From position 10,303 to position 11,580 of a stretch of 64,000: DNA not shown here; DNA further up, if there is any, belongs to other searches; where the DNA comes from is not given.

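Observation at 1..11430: Mrp-linked group 4 [NiFe] hydrogenase operon headed by a HydB/HydG-like NAD(P)H module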

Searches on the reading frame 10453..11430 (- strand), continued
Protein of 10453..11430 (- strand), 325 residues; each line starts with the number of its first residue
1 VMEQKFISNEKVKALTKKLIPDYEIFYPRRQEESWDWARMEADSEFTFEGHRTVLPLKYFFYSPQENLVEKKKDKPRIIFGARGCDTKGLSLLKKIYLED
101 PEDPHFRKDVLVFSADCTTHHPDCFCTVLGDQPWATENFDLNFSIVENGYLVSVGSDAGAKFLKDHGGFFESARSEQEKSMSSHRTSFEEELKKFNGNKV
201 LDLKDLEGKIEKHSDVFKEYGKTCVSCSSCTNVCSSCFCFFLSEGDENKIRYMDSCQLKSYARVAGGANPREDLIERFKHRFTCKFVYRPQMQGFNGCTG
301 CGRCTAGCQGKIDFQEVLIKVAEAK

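Call 44: find_homologous_proteins(query=A1, max_evalue=1e-30)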
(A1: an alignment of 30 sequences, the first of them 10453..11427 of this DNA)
Query A1 (30 sequences) (324 aa, profile of the alignment): 440 proteins with E <= 1e-30 among 7535 candidates; the best 120 are listed.
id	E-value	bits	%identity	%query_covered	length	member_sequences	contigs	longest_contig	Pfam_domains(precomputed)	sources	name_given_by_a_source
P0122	2.8e-135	469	64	98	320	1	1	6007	PF17179.10,PF13237.12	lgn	-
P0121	4.5e-132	458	100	100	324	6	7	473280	PF17179.10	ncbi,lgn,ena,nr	ncbi:4Fe-4S dicluster domain-containing protein [Candidatus Calescamantes bacterium]|nr:4Fe-4S diclu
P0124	1.6e-131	456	62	98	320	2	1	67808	PF17179.10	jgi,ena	-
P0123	4.5e-131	455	60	98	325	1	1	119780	PF17179.10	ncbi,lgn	ncbi:MAG: 4Fe-4S dicluster domain-containing protein [bacterium]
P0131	1.4e-130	453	56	99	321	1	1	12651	PF17179.10,PF12838.13,PF13183.12,PF13187.12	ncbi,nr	ncbi:MAG: 4Fe-4S dicluster domain-containing protein [Elusimicrobia bacterium]|nr:4Fe-4S dicluster d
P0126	2.4e-130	453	60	98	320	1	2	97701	PF17179.10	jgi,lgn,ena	-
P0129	1.6e-129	450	57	99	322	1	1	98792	PF17179.10,PF13187.12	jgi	-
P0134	2.2e-129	449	55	98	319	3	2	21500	PF17179.10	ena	-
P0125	3.3e-129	449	59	99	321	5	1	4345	PF17179.10,PF13237.12,PF13187.12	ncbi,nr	ncbi:MAG: hypothetical protein COX48_02305 [bacterium (Candidatus Stahlbacteria) CG23_combo_of_CG06-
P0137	3.6e-129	449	51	98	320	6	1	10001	PF17179.10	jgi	-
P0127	9.6e-129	447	58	98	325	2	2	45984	PF17179.10,PF13237.12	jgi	-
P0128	1.3e-128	447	58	99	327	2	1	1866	PF17179.10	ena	-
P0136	4.3e-127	442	53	98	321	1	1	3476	PF17179.10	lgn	-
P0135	6.0e-126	438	53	97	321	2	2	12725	PF17179.10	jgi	-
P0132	6.8e-126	438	57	98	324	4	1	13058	PF17179.10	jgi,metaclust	metaclust:\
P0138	4.7e-125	435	46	99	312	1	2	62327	PF17179.10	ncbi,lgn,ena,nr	ncbi:4Fe-4S dicluster domain-containing protein [candidate division WOR-3 bacterium]|nr:4Fe-4S diclu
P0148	1.6e-124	433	36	98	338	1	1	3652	PF17179.10,PF12797.13,PF00037.33,PF13183.12,PF13187.12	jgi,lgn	jgi:sulfhydrogenase subunit beta (sulfur reductase)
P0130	1.9e-124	433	57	98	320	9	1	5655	PF17179.10,PF13237.12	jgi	-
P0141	1.7e-123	430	46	99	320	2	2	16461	PF17179.10,PF13187.12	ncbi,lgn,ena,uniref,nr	ncbi:hypothetical protein CH333_05140 [candidate division WOR-3 bacterium JGI_Cruoil_03_44_89]|unire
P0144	7.3e-123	428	44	99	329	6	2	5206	PF17179.10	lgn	-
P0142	1.7e-122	427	45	100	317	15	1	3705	PF17179.10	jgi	-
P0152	4.6e-122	425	35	99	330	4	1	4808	PF17179.10,PF13746.12,PF12838.13,PF13237.12,PF13187.12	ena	-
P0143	7.0e-122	425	45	98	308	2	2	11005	PF17179.10,PF12797.13,PF13534.12,PF13187.12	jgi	jgi:hypothetical protein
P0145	1.0e-121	424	45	98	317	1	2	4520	PF17179.10,PF13183.12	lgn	-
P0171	1.2e-121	424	35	99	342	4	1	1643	PF17179.10,PF12797.13,PF13534.12,PF13183.12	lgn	-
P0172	3.5e-121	422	54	99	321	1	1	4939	PF17179.10,PF12838.13,PF13183.12,PF13187.12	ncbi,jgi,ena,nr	ncbi:MAG TPA: 4Fe-4S dicluster domain-containing protein [bacterium]|nr:4Fe-4S dicluster domain-cont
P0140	5.8e-121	422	43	99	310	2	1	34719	PF17179.10,PF13187.12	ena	-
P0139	1.0e-120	421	47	98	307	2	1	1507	PF17179.10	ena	-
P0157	5.8e-120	418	34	100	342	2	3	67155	PF17179.10,PF12797.13,PF13534.12,PF13183.12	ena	-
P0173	8.4e-120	418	35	99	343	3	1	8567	PF17179.10,PF13746.12,PF13534.12,PF13237.12,PF13183.12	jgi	-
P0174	1.2e-119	417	35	99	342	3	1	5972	PF17179.10,PF12797.13,PF13534.12,PF13183.12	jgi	jgi:sulfhydrogenase subunit beta (sulfur reductase)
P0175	1.6e-119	417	35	99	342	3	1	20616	PF17179.10,PF12797.13,PF13746.12,PF13534.12,PF13237.12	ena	-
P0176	1.8e-119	417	35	99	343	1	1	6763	PF17179.10,PF12797.13,PF13534.12,PF13183.12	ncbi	-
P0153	1.9e-119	417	35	99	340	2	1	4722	PF17179.10,PF12797.13,PF13534.12,PF13183.12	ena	-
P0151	2.3e-119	416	37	98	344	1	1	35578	PF17179.10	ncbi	-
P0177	2.5e-119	416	35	99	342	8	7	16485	PF17179.10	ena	-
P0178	3.6e-119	416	35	99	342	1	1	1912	PF17179.10,PF12797.13,PF13746.12,PF13183.12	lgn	-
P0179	4.7e-119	415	35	99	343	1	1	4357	PF17179.10,PF12797.13,PF13534.12,PF13183.12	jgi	jgi:formate hydrogenlyase subunit 6/NADH:ubiquinone oxidoreductase subunit I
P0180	4.8e-119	415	35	98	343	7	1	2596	PF17179.10,PF12797.13,PF13534.12,PF13183.12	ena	-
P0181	4.8e-119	415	36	99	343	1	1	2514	PF17179.10,PF12797.13,PF13534.12,PF13183.12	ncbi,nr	ncbi:MAG: 4Fe-4S dicluster domain-containing protein [Candidatus Omnitrophota bacterium]|nr:4Fe-4S d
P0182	1.2e-118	414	37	98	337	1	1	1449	PF17179.10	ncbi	-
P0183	1.6e-118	414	35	98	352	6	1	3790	PF17179.10,PF12797.13,PF00037.33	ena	-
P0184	2.2e-118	413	36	99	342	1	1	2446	PF17179.10,PF13746.12,PF13534.12,PF13237.12,PF13183.12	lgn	-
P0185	3.3e-118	413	35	99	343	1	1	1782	PF17179.10,PF12797.13,PF13534.12,PF13183.12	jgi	jgi:formate hydrogenlyase subunit 6/NADH:ubiquinone oxidoreductase subunit I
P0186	3.6e-118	413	34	98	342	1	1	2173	PF17179.10,PF12797.13,PF13237.12,PF13183.12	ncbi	-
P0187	7.9e-118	411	35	99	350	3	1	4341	PF17179.10,PF13237.12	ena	-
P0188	9.9e-118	411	34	99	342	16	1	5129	PF17179.10,PF13746.12,PF13534.12,PF13237.12,PF13183.12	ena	-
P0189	1.1e-117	411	34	98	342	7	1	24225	PF17179.10,PF12797.13,PF13746.12,PF13534.12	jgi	-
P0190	1.2e-117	411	34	99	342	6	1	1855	PF17179.10,PF12797.13,PF13746.12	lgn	-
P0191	1.2e-117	411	34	99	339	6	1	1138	PF17179.10,PF13746.12,PF13237.12,PF13183.12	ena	-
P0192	2.0e-117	410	37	99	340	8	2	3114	PF17179.10,PF13534.12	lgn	-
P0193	2.1e-117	410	36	99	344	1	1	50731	PF17179.10,PF12797.13,PF00037.33,PF13746.12,PF13237.12,PF13183.12,PF13187.12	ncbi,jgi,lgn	-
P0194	2.3e-117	410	37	99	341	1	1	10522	PF17179.10,PF13534.12,PF13187.12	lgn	-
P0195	3.8e-117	409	36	99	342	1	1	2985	PF17179.10,PF13534.12,PF13187.12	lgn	-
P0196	6.4e-117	408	34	98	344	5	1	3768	PF17179.10,PF12797.13,PF13746.12,PF13534.12,PF13237.12,PF13183.12,PF13187.12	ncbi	-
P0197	9.1e-117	408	34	99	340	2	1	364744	PF17179.10,PF12797.13,PF13534.12,PF13237.12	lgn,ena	-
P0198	1.1e-116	408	36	99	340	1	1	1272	PF17179.10,PF12797.13,PF13534.12,PF13183.12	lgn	-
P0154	1.5e-116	407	36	99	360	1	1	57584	PF17179.10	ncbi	ncbi:MAG: 4Fe-4S dicluster domain-containing protein [bacterium]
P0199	1.6e-116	407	35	99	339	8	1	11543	PF17179.10,PF12797.13,PF13534.12,PF13237.12,PF13183.12,PF13187.12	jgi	-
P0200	1.9e-116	407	35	99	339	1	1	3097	PF17179.10,PF13534.12,PF13183.12,PF13187.12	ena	-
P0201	2.8e-116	406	34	99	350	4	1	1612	PF17179.10,PF13534.12,PF13237.12,PF13183.12,PF13187.12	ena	-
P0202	3.0e-116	406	35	99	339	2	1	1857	PF17179.10,PF13534.12,PF13183.12,PF13187.12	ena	-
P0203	3.5e-116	406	36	99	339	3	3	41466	PF17179.10,PF12797.13,PF13534.12,PF13183.12,PF13187.12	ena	-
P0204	4.1e-116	406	35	99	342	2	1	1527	PF17179.10,PF13534.12,PF13237.12,PF13183.12,PF13187.12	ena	-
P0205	7.8e-116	405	33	99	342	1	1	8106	PF17179.10,PF12797.13,PF13746.12,PF13534.12,PF13237.12,PF13183.12,PF13187.12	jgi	-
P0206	9.7e-116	405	35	99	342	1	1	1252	PF17179.10,PF12797.13,PF13534.12,PF13237.12,PF13183.12,PF13187.12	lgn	-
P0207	1.1e-115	404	36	99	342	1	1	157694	PF17179.10,PF13746.12,PF13534.12,PF13183.12,PF13187.12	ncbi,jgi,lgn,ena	ncbi:MAG: 4Fe-4S dicluster domain-containing protein [Candidatus Omnitrophota bacterium]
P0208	1.2e-115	404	36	100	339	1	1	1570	PF17179.10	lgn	-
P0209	1.3e-115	404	33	99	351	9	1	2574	PF17179.10,PF12797.13,PF13746.12,PF13534.12,PF13183.12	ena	-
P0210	1.4e-115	404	33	99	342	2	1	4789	PF17179.10,PF13746.12,PF13534.12,PF13237.12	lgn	-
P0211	2.0e-115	403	33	98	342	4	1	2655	PF17179.10,PF12797.13,PF13534.12,PF13183.12,PF13187.12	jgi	-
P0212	3.2e-115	403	35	98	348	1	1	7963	PF17179.10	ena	-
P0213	3.3e-115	403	35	98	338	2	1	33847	PF17179.10,PF12797.13,PF13746.12,PF13534.12,PF13237.12,PF13183.12,PF13187.12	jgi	jgi:formate hydrogenlyase subunit 6/NADH:ubiquinone oxidoreductase subunit I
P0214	4.3e-115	402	35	99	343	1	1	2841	PF17179.10,PF12797.13,PF13746.12,PF13534.12,PF13183.12,PF13187.12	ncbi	-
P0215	6.0e-115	402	41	85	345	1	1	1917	PF17179.10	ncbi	-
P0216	8.6e-115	401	34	98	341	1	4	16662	PF17179.10,PF13187.12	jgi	-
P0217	9.6e-115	401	34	99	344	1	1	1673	PF17179.10,PF12797.13,PF13534.12,PF13237.12,PF13187.12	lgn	-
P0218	1.1e-114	401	34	98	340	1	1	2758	PF17179.10,PF12797.13,PF00037.33,PF13746.12,PF12838.13,PF13534.12,PF13237.12,PF13183.12,PF13187.12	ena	-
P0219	1.3e-114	401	35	98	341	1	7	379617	PF17179.10,PF12797.13,PF13746.12,PF13237.12,PF13183.12,PF13187.12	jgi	-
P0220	1.5e-114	401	36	99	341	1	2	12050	PF17179.10,PF13534.12,PF13237.12,PF13183.12,PF13187.12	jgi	jgi:sulfhydrogenase subunit beta (sulfur reductase)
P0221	1.8e-114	400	34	99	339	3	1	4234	PF17179.10,PF12797.13,PF13534.12,PF13183.12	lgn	-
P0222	2.2e-114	400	34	99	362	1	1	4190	PF17179.10,PF13534.12,PF13187.12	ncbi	-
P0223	3.0e-114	400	36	98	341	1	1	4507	PF17179.10,PF13237.12,PF13183.12,PF13187.12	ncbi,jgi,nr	ncbi:MAG: 4Fe-4S dicluster domain-containing protein [Candidatus Omnitrophica bacterium]|nr:4Fe-4S d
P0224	3.0e-114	400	34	99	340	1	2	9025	PF17179.10,PF13534.12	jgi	-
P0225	3.1e-114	400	35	99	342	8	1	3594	PF17179.10,PF13534.12,PF13183.12,PF13187.12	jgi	-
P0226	3.4e-114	399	34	99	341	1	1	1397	PF17179.10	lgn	-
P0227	3.7e-114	399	34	99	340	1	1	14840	PF17179.10,PF13534.12,PF13183.12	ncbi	ncbi:4Fe-4S dicluster domain-containing protein [Candidatus Omnitrophota bacterium]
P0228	5.7e-114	399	36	99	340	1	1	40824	PF17179.10,PF13534.12,PF13183.12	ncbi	ncbi:MAG: 4Fe-4S dicluster domain-containing protein [Candidatus Omnitrophota bacterium]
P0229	6.2e-114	399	34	98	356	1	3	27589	PF17179.10,PF12797.13,PF00037.33,PF13746.12,PF12838.13,PF13534.12,PF13237.12,PF13183.12,PF13187.12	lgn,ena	-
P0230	6.4e-114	399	35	99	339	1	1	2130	PF17179.10,PF13237.12,PF13183.12,PF13187.12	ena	-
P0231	7.6e-114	398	35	98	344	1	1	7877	PF17179.10,PF12797.13,PF13237.12,PF13183.12,PF13187.12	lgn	-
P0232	1.3e-113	398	36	99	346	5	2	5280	PF17179.10,PF13534.12,PF13237.12,PF13183.12,PF13187.12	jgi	-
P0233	1.4e-113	397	35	98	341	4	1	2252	PF17179.10,PF12797.13,PF00037.33,PF13746.12,PF13237.12,PF13183.12,PF13187.12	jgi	-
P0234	1.4e-113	397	32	99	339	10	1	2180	PF17179.10,PF12797.13,PF13237.12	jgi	-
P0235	1.4e-113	397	32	99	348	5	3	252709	PF17179.10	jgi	-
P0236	2.2e-113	397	37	98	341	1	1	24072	PF17179.10,PF12797.13,PF13746.12,PF12838.13,PF13534.12,PF13237.12,PF13183.12,PF13187.12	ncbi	ncbi:4Fe-4S dicluster domain-containing protein [Candidatus Omnitrophota bacterium]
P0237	2.2e-113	397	33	98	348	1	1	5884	PF14697.12,PF17179.10,PF12797.13,PF00037.33,PF13746.12,PF13534.12,PF13237.12,PF13183.12,PF13187.12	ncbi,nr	ncbi:MAG: 4Fe-4S dicluster domain-containing protein [Candidatus Omnitrophica bacterium]|nr:4Fe-4S d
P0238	2.3e-113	397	33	99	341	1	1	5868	PF17179.10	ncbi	-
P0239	2.4e-113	397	33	99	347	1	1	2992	PF17179.10,PF13746.12,PF12838.13,PF13534.12,PF13237.12,PF13183.12,PF13187.12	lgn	-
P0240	2.8e-113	396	42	84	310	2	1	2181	PF17179.10,PF12797.13,PF00037.33,PF13187.12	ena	-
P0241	2.8e-113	396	35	98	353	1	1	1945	PF17179.10,PF13237.12,PF13187.12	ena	-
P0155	3.7e-113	396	34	88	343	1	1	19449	PF17179.10,PF12797.13,PF13237.12,PF13183.12,PF13187.12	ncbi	-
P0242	3.8e-113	396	37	93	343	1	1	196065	PF17179.10,PF12797.13,PF00037.33,PF13746.12,PF12838.13,PF13237.12,PF13183.12,PF13187.12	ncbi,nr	ncbi:MAG: 4Fe-4S dicluster domain-containing protein [Spirochaetales bacterium]|nr:4Fe-4S dicluster 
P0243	4.3e-113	396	37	99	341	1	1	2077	PF17179.10,PF13534.12,PF13183.12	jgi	-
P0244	4.5e-113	396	37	98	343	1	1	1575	PF17179.10,PF12797.13,PF00037.33,PF13534.12,PF13237.12,PF13183.12,PF13187.12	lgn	-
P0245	4.8e-113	396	38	99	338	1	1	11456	PF17179.10,PF13237.12,PF13187.12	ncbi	-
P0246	5.0e-113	396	36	98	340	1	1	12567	PF17179.10,PF12797.13,PF13534.12,PF13183.12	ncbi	-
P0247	5.2e-113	396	36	93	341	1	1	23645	PF14697.12,PF17179.10,PF12797.13,PF00037.33,PF13746.12,PF13237.12,PF13183.12,PF13187.12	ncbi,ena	-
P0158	6.1e-113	395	36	93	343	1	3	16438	PF14697.12,PF17179.10,PF12797.13,PF00037.33,PF13746.12,PF13484.12,PF12838.13,PF25160.2,PF13237.12,PF12800.13,PF13187.12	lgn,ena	-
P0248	8.8e-113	395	34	98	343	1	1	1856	PF17179.10,PF12797.13,PF00037.33,PF13746.12,PF13534.12,PF13237.12,PF13183.12,PF13187.12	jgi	-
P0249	9.0e-113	395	36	93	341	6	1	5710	PF17179.10,PF12797.13,PF00037.33,PF13534.12,PF13183.12,PF13187.12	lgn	-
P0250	1.5e-112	394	37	99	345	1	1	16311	PF17179.10,PF12797.13,PF13746.12,PF12838.13,PF13534.12,PF13237.12,PF13183.12,PF13187.12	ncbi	-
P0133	1.6e-112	394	59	89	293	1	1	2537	PF17179.10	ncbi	ncbi:MAG: 4Fe-4S dicluster domain-containing protein, partial [bacterium]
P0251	2.0e-112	394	32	99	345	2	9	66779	PF17179.10,PF12797.13,PF13534.12,PF13183.12,PF13187.12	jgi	-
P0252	2.4e-112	393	35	97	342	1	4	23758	PF17179.10,PF13746.12,PF12838.13,PF13183.12,PF13187.12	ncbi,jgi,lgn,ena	-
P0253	3.4e-112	393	33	98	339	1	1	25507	PF17179.10,PF12797.13,PF00037.33,PF13746.12,PF12838.13,PF13534.12,PF13237.12,PF13183.12,PF13187.12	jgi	jgi:formate hydrogenlyase subunit 6/NADH:ubiquinone oxidoreductase subunit I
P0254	3.7e-112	393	33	98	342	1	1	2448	PF17179.10,PF12797.13,PF00037.33,PF13746.12,PF12838.13,PF13534.12,PF13237.12,PF13183.12,PF13187.12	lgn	-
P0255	3.9e-112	393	35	98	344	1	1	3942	PF17179.10,PF12797.13,PF13746.12,PF12838.13,PF13534.12,PF13237.12,PF13183.12,PF13187.12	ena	-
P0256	4.2e-112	393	34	98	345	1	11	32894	PF17179.10,PF12797.13,PF00037.33,PF13746.12,PF13534.12,PF13237.12,PF13183.12,PF13187.12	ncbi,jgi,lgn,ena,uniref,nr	ncbi:MAG: hypothetical protein A3G33_01000 [Omnitrophica bacterium RIFCSPLOWO2_12_FULL_44_17]|uniref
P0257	4.2e-112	393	35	98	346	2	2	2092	PF17179.10,PF12797.13,PF13746.12,PF12838.13,PF13534.12,PF13237.12,PF13183.12,PF13187.12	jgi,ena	jgi:ferredoxin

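Call 62: search_solved_structures(query=L005:2098-3552:+, max_evalue=1e-10, show_alignments=1)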
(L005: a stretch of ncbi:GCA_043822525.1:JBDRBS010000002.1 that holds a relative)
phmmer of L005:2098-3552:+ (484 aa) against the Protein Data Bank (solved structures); distinct sequences matched with E-value up to 1e-10: 19.
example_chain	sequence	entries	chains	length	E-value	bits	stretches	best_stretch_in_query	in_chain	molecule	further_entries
8rqz_C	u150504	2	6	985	9.5e-27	97.3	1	6-222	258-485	Probable oxidoreductase YjgC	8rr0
9gzq_A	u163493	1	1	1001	1e-26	97.2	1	6-222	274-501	Probable oxidoreductase YjgC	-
9t1s_L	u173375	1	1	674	1.7e-26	96.5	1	10-226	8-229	formate dehydrogenase (coenzyme F420)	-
8oh5_C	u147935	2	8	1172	1e-24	90.6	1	9-432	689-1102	Formate dehydrogenase-O, major subunit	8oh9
7qv7_S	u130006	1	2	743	3.1e-24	89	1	10-250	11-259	Hydrogen dependent carbon dioxide reductase subunit FdhF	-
9bov_A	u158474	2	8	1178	3.1e-23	85.7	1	8-433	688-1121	Molybdopterin oxidoreductase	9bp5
7bkb_D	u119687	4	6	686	5.7e-23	84.8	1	4-220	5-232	Formate dehydrogenase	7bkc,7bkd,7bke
6tg9_A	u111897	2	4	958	1.3e-20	77.1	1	10-223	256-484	Formate dehydrogenase subunit alpha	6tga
9wxb_B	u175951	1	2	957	2.2e-20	76.3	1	10-227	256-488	Formate dehydrogenase alpha subunit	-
2jio_A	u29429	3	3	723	4.7e-18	68.7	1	9-220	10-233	PERIPLASMIC NITRATE REDUCTASE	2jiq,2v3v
1aa6_A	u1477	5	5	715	6e-18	68.3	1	10-224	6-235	FORMATE DEHYDROGENASE H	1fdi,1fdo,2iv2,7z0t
7vw6_A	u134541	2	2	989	1.2e-17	67.3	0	9-69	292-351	Formate dehydrogenase | Tungsten-containing formate dehydrogenase alpha subunit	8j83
7e5z_A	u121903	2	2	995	1.3e-17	67.2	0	9-69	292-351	Formate dehydrogenase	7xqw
2jim_A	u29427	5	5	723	1.5e-17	66.9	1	9-220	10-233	PERIPLASMIC NITRATE REDUCTASE | PROTEIN (PERIPLASMIC NITRATE REDUCTASE)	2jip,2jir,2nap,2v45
9vap_A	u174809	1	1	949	2.1e-16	63.2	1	7-219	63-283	Formate dehydrogenase molybdopterin-binding subunit FdhA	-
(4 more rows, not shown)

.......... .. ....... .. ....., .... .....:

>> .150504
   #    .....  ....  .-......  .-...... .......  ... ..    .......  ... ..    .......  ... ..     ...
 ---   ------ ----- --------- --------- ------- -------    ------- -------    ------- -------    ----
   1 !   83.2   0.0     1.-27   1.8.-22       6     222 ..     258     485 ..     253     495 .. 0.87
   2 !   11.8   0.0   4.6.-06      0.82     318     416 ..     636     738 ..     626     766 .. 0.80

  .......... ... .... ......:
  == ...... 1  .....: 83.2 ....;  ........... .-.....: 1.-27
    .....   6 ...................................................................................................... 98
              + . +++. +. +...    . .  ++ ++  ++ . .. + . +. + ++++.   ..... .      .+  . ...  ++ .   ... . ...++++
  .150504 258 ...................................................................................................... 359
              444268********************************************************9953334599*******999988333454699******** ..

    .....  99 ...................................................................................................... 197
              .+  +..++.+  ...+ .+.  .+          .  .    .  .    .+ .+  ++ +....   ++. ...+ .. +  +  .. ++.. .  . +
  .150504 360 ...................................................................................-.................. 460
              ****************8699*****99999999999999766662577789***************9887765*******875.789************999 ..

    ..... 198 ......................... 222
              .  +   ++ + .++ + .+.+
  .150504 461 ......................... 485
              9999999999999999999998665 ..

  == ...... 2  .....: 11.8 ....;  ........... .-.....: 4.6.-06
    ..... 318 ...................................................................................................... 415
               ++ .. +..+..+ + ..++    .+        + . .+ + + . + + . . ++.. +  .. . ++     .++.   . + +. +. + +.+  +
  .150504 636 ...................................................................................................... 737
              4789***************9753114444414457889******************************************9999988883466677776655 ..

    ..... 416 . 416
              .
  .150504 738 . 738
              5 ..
